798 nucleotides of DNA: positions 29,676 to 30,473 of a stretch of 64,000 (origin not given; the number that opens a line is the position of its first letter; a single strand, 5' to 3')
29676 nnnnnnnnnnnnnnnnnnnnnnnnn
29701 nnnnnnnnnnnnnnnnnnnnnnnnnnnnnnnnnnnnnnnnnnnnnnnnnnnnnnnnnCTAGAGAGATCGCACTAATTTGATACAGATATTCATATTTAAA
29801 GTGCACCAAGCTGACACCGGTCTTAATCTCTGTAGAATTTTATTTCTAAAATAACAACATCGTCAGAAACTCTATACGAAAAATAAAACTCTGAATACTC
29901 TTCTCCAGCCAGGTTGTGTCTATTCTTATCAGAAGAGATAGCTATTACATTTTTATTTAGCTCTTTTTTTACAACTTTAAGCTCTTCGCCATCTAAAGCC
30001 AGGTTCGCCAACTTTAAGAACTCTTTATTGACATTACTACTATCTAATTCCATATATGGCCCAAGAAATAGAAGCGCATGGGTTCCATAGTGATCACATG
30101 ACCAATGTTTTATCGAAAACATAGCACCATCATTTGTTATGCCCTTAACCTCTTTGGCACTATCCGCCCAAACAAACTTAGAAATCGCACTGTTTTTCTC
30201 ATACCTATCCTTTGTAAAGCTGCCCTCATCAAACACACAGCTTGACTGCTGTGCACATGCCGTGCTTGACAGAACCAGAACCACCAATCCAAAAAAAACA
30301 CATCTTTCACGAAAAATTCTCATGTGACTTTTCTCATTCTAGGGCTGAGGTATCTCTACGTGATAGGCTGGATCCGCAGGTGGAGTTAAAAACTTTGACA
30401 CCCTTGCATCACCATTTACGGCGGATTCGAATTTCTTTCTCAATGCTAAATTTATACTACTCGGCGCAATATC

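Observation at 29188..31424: Dedicated T1SS ABC exporter (hlyB-like) reduced to N- and C-terminal remnants around ~1.1 kb of foreign AT-rich DNA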

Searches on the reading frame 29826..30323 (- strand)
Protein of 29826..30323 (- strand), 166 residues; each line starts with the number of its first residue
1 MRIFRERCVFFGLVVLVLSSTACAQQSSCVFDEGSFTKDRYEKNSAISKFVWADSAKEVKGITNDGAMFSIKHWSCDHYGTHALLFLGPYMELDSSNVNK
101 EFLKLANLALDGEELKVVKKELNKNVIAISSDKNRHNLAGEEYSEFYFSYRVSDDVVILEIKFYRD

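Call 5: search_protein_families(library=pfam, proteins=[window:29826-30323:-], max_evalue=0.01)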
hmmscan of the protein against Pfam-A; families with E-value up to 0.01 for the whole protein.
window:29826-30323:- (166 aa): 0 families

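Call 16: search_protein_families(library=ncbifam, proteins=[window:29826-30323:-], max_evalue=1)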
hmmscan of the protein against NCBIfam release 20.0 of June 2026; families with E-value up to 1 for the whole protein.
window:29826-30323:- (166 aa): 1 family
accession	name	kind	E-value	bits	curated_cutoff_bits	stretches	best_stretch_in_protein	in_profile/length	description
NF006527.0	PRK08990.1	equivalog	0.12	11.6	341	1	90-137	92-137/254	flagellar motor protein PomA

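Call 17: search_protein_families(library=phrogs, proteins=[window:29826-30323:-], max_evalue=1)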
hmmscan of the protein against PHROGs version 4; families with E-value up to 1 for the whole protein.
window:29826-30323:- (166 aa): 0 families

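Call 19: find_homologous_proteins(query=window:29826-30323:-, max_evalue=0.001)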
Query window:29826-30323:- (166 aa): 4 proteins with E <= 0.001 among 30 candidates.
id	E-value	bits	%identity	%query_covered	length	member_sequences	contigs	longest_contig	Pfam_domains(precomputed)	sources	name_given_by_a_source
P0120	2.4e-105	367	100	100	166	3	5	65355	-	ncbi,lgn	-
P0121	5.6e-55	203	56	100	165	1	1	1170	-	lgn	-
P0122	4.1e-52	194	52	100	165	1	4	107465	-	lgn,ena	-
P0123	3.6e-49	185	53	93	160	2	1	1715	-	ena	-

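Call 25: find_encoding_contigs(protein=P0122, flank=8000, max_places=3)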
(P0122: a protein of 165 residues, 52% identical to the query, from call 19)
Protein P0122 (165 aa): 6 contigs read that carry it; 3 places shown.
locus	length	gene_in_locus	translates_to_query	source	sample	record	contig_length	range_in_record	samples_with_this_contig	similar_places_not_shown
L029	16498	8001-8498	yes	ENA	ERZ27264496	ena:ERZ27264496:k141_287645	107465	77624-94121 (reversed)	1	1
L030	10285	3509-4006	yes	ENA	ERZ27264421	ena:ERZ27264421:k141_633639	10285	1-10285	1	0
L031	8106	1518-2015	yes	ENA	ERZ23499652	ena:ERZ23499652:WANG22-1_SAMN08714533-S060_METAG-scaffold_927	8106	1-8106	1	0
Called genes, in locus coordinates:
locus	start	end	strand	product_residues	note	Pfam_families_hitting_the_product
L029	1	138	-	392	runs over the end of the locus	-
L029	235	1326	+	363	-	PF03435:Sacchrp_dh_NADP, PF16653:Sacchrp_dh_C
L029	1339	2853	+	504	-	PF00171:Aldedh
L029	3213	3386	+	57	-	-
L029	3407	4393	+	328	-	PF00493:MCM (weak), PF20030:bpMoxR, PF05496:RuvB_N (faint), PF00004:AAA (weak), PF07726:AAA_3, PF07728:AAA_5, PF17863:AAA_lid_2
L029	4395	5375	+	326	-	-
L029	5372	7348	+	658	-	PF11992:TgpA_N, PF01841:Transglut_core, PF13559:DUF4129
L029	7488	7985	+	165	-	-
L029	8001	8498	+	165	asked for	-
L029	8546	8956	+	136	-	PF03412:Peptidase_C39 (weak)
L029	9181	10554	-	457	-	PF10396:TrmE_N, PF12631:MnmE_helical, PF03193:RsgA_GTPase (faint), PF01926:MMR_HSR1, PF02421:FeoB_N, PF04548:AIG1 (weak)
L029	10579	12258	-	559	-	PF14849:YidC_periplas, PF02096:60KD_IMP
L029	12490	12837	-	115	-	PF00825:Ribonuclease_P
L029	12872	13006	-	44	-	PF00468:Ribosomal_L34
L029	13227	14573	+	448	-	PF11638:DnaA_N, PF00308:Bac_DnaA, PF00004:AAA (faint), PF08299:Bac_DnaA_C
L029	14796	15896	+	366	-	PF00712:DNA_pol3_beta, PF02767:DNA_pol3_beta_2, PF02768:DNA_pol3_beta_3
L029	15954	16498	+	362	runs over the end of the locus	PF01637:ATPase_2 (faint), PF02463:SMC_N, PF13175:AAA_15, PF13476:AAA_23, PF13304:AAA_21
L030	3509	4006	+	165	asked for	-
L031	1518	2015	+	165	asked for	-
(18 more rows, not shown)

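Call 79: predict_structure(alignment_id=A2)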
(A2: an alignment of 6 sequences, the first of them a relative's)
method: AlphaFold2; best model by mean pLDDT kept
length: 166 residues; sequences in the alignment: 6
mean_pLDDT: 74.5   pTM: 0.76
mean pLDDT of the five models: 74.5, 53.5, 53.4, 41.1, 38.7
residues with pLDDT >= 90: 18; 70-90: 89; 50-70: 59; < 50: 0
segments of 3 or more residues with pLDDT < 50: none
pLDDT, mean of each block of 10 residues (from residue 1): 70 77 57 54 53 62 81 72 83 76 88 87 84 78 83 82 83
secondary structure, 60 per line:
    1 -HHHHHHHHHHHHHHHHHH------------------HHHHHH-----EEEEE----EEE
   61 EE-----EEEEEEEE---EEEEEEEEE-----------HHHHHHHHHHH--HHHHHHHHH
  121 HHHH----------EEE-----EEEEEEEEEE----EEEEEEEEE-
elements in order: H2-19 H38-43 E49-53 E58-62 E68-75 E79-87 H99-109 H112-124 E135-137 E143-152 E157-165

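Call 88: search_protein_families(library=padloc, proteins=[window:29826-30323:-], max_evalue=0.01)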
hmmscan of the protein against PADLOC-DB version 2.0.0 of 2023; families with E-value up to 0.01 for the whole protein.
window:29826-30323:- (166 aa): 0 families
